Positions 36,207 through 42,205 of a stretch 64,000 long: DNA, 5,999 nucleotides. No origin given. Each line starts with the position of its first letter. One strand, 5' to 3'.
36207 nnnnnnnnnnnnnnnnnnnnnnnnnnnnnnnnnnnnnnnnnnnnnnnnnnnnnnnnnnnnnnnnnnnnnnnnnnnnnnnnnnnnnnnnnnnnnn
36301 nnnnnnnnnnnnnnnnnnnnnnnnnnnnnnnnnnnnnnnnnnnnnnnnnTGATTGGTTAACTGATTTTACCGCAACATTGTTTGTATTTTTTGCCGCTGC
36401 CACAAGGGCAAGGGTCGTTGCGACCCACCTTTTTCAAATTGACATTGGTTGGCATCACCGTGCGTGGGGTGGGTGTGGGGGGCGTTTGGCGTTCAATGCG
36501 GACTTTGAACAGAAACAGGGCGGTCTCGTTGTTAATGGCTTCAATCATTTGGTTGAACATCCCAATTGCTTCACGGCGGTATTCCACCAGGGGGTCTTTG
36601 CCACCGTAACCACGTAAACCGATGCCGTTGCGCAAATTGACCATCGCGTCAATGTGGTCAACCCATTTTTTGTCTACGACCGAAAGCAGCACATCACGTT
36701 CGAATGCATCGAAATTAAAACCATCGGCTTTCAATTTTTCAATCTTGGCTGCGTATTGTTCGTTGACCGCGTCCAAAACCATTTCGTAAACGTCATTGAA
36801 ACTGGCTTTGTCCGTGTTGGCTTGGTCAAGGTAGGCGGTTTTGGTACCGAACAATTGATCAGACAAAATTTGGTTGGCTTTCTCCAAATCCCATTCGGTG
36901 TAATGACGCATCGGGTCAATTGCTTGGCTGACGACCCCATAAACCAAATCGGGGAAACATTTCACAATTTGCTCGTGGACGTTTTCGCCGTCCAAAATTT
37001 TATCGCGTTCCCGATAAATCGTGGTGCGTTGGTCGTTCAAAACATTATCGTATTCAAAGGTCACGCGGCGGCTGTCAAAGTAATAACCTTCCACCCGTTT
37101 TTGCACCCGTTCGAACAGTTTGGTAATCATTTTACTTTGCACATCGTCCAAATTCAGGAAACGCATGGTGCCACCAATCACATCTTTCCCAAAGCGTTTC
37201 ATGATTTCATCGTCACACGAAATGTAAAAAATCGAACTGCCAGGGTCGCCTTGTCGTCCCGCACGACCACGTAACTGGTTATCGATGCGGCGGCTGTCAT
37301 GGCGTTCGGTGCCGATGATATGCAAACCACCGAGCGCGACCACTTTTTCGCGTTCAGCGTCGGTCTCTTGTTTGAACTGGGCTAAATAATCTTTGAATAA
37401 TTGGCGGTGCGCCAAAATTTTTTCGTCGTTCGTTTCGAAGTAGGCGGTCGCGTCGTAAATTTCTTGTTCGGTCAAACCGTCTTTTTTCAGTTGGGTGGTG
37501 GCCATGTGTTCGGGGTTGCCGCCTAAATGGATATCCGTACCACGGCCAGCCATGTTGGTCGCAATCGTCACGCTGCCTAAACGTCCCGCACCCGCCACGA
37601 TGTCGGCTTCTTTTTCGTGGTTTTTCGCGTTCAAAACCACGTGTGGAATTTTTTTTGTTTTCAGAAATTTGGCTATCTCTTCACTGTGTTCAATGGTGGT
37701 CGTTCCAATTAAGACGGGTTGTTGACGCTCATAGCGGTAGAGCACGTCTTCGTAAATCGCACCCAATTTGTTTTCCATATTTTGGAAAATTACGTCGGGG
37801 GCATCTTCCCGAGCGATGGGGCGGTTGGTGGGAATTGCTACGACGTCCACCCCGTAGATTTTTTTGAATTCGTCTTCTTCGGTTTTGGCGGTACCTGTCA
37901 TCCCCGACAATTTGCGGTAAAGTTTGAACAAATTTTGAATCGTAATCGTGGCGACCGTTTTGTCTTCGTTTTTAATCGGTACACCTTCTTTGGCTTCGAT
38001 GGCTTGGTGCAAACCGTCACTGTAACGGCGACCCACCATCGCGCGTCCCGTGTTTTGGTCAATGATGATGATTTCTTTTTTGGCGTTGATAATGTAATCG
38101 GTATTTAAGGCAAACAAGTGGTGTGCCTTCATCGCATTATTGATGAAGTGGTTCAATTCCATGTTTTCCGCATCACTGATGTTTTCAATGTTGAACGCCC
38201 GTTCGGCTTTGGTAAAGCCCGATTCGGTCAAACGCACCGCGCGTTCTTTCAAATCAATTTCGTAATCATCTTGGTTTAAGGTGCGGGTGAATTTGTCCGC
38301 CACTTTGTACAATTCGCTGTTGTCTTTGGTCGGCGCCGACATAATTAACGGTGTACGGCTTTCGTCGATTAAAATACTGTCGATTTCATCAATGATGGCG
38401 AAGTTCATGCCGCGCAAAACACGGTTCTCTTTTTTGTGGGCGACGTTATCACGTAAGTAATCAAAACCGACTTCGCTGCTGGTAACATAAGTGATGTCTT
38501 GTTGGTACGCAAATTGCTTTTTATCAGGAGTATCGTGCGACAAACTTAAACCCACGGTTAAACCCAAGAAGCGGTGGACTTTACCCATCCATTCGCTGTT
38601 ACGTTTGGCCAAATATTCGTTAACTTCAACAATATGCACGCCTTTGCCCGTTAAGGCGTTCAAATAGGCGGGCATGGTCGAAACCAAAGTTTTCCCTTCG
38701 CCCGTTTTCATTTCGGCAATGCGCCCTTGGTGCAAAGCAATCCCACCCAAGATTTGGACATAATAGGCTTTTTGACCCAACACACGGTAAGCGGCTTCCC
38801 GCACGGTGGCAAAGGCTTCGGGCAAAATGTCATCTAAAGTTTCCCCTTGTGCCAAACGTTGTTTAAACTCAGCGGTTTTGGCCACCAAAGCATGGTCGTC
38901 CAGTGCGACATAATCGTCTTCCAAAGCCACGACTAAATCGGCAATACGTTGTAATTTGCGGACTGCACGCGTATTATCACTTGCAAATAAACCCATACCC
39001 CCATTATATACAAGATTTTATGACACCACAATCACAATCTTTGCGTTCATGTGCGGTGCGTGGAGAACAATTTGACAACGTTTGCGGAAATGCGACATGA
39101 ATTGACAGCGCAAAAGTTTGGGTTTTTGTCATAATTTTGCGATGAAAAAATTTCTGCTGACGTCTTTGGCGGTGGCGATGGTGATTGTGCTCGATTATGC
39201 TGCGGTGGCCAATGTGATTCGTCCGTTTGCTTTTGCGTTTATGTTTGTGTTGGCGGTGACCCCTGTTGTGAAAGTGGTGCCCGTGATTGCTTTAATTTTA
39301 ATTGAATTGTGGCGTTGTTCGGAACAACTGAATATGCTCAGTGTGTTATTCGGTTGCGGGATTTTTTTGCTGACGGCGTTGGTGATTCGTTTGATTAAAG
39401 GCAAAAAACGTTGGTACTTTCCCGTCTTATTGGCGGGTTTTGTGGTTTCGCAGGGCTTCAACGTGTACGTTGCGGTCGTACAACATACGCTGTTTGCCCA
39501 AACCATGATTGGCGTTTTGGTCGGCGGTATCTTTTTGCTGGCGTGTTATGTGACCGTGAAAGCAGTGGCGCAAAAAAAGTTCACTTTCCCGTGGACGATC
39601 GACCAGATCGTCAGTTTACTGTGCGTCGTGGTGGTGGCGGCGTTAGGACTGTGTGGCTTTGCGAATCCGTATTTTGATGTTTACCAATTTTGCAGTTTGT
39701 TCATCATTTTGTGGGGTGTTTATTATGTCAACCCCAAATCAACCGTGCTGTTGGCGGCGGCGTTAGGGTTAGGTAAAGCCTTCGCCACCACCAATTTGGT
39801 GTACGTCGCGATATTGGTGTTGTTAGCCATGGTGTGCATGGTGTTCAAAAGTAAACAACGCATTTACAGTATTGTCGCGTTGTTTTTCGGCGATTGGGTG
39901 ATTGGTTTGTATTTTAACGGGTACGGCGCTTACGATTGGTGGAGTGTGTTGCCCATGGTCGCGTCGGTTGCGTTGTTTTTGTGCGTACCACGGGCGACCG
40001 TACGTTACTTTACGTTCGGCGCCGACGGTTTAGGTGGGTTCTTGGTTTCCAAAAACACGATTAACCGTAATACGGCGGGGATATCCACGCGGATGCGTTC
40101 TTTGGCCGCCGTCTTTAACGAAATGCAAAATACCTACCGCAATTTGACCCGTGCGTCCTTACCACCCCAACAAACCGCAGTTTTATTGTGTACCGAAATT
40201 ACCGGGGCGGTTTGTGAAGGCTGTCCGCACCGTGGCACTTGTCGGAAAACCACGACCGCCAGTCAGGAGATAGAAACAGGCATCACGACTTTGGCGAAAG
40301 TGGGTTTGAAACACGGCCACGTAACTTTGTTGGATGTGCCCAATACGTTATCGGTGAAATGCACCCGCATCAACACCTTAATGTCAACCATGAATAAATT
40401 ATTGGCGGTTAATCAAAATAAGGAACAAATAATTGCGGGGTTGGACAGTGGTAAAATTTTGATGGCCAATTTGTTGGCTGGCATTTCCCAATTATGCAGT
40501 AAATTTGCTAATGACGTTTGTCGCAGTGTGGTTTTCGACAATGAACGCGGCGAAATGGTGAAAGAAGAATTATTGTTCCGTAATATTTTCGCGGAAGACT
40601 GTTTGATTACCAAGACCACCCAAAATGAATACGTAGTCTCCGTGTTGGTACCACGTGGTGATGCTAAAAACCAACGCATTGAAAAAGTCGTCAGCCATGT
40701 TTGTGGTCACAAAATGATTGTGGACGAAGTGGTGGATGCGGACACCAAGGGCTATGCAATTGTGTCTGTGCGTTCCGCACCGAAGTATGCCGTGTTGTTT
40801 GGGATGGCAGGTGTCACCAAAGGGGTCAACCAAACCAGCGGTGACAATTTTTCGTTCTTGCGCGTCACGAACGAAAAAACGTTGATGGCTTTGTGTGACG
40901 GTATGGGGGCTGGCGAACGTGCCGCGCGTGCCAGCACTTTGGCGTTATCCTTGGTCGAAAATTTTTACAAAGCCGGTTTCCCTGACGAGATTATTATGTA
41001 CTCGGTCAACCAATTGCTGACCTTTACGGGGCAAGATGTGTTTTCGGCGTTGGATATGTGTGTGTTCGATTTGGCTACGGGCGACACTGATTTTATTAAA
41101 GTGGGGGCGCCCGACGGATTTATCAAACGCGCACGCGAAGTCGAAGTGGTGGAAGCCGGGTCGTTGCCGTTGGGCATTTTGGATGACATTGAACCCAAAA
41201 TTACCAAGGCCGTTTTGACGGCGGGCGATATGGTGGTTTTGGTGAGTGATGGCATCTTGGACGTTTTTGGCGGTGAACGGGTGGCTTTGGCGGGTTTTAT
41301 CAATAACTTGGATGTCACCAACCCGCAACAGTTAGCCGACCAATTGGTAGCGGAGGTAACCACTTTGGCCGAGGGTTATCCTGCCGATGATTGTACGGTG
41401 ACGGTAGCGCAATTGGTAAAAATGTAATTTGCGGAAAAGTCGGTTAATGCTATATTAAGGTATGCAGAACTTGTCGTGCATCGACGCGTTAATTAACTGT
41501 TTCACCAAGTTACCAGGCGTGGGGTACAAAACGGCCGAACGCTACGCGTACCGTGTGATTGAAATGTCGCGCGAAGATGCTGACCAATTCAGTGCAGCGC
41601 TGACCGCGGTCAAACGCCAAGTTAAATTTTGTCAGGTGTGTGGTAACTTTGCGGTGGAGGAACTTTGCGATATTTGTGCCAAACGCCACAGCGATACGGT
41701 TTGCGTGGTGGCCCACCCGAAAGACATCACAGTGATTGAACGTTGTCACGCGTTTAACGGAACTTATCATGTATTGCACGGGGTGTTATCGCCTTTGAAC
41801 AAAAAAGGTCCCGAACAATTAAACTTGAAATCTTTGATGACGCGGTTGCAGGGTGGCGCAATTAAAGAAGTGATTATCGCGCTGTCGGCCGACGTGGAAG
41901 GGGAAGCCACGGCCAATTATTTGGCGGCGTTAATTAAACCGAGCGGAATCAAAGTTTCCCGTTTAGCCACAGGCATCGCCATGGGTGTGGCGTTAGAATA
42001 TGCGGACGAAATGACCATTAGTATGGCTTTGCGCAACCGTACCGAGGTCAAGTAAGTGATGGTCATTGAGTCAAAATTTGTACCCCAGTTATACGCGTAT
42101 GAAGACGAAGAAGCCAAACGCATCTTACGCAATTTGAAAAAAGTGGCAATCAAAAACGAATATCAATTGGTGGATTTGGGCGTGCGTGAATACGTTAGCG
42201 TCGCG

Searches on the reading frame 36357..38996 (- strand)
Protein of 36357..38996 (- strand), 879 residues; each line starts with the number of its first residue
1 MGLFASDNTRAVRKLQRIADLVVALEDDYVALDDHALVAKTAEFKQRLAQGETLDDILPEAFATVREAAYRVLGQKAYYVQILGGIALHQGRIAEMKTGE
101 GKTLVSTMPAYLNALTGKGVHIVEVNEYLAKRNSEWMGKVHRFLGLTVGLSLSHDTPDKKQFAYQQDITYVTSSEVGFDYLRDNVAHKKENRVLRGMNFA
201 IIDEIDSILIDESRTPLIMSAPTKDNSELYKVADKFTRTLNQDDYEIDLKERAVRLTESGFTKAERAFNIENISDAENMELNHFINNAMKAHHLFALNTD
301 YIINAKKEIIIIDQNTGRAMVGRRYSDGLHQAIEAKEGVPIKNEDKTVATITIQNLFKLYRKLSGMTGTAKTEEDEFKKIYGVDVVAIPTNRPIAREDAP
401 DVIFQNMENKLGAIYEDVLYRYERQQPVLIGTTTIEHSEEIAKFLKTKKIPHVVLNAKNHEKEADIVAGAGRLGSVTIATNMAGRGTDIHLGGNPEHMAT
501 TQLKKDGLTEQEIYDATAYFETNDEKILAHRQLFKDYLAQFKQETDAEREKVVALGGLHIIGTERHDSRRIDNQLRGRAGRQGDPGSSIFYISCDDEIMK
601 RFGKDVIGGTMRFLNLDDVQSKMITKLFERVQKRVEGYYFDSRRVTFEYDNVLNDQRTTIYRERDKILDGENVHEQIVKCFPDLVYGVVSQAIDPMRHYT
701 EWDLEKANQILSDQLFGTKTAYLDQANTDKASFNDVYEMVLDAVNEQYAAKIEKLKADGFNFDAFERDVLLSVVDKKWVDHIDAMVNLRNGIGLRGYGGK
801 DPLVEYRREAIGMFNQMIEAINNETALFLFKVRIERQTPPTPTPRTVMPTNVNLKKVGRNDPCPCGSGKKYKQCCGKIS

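Call 14: search_protein_families(library=pfam, proteins=[window:36357-38996:-], max_evalue=0.00001)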
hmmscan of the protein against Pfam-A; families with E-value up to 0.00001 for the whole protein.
window:36357-38996:- (879 aa): 6 families
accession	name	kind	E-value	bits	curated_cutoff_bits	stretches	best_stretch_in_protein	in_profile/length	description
PF07517.20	SecA_DEAD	-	9.7e-119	396.3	24.6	1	4-378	5-290/290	SecA DEAD-like domain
PF21090.3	P-loop_SecA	-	1.6e-82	276.5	27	1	393-618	1-204/205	SecA P-loop domain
PF07516.18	SecA_SW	-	1.2e-57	195.7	26.7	1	619-832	2-199/200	SecA Wing and Scaffold domain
PF01043.26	SecA_PP_bind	-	5e-37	127.3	23.5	1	226-334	2-110/110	SecA preprotein cross-linking domain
PF02810.21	SEC-C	-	7e-10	39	20.4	1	859-877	1-19/19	SEC-C motif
PF00270.35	DEAD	-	1.6e-06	28.4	26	1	92-211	17-132/167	DEAD/DEAH box helicase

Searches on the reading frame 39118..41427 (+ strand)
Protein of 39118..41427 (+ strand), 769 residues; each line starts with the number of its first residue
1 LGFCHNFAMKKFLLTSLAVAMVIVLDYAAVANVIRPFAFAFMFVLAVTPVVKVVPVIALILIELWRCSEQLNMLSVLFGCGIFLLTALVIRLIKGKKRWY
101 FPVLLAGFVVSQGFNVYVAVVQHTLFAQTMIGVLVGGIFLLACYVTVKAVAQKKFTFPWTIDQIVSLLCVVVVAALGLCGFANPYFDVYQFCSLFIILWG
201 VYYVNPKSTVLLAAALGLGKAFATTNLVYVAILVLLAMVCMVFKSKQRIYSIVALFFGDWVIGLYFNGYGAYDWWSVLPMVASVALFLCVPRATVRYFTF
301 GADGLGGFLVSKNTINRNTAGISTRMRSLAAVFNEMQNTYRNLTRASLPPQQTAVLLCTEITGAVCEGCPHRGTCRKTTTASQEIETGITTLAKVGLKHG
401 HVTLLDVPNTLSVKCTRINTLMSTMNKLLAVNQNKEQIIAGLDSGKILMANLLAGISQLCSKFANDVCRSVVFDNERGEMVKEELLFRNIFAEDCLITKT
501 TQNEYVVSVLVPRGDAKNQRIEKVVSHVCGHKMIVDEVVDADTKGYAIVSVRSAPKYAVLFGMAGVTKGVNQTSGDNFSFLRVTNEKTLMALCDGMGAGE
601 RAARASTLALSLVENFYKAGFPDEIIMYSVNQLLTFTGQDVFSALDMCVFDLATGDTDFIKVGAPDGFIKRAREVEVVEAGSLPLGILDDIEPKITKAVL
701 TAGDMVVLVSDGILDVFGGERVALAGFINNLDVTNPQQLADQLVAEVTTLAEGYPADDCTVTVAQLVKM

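Call 14: search_protein_families(library=pfam, proteins=[window:39118-41427:+], max_evalue=0.00001)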
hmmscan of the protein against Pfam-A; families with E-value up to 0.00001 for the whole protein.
window:39118-41427:+ (769 aa): 2 families
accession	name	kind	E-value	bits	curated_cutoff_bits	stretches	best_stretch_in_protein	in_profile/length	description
PF07228.17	SpoIIE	-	7.8e-29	101.4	25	1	586-765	3-190/192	Stage II sporulation protein E (SpoIIE)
PF19732.4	SpoIIE_N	-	8.6e-26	91.1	27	1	15-569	41-601/605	Stage II sporulation protein E N-terminal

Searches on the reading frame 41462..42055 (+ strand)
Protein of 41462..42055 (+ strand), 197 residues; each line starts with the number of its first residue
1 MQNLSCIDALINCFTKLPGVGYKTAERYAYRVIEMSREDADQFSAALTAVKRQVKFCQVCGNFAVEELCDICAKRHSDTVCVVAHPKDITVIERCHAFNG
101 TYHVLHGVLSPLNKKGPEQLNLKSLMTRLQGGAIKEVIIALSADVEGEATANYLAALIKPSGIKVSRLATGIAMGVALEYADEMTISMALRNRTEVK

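Call 14: search_protein_families(library=pfam, proteins=[window:41462-42055:+], max_evalue=0.00001)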
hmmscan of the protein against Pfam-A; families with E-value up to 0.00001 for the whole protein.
window:41462-42055:+ (197 aa): 5 families
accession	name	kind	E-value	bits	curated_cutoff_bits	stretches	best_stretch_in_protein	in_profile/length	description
PF13662.12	Toprim_4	-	2e-23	82.9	25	1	78-169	1-85/85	Toprim domain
PF21176.3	RecR_HhH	-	2.1e-13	50.3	27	1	7-49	1-43/45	RecR, helix-hairpin-helix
PF01751.28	Toprim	-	3.4e-09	37.2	23.1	1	79-167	1-95/96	Toprim domain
PF21175.2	RecR_C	-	2.3e-08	33.7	22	1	171-194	1-24/24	RecR, C-terminal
PF02132.21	RecR_ZnF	-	4.5e-08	33.1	22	1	54-73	1-20/21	RecR, Cys4-zinc finger domain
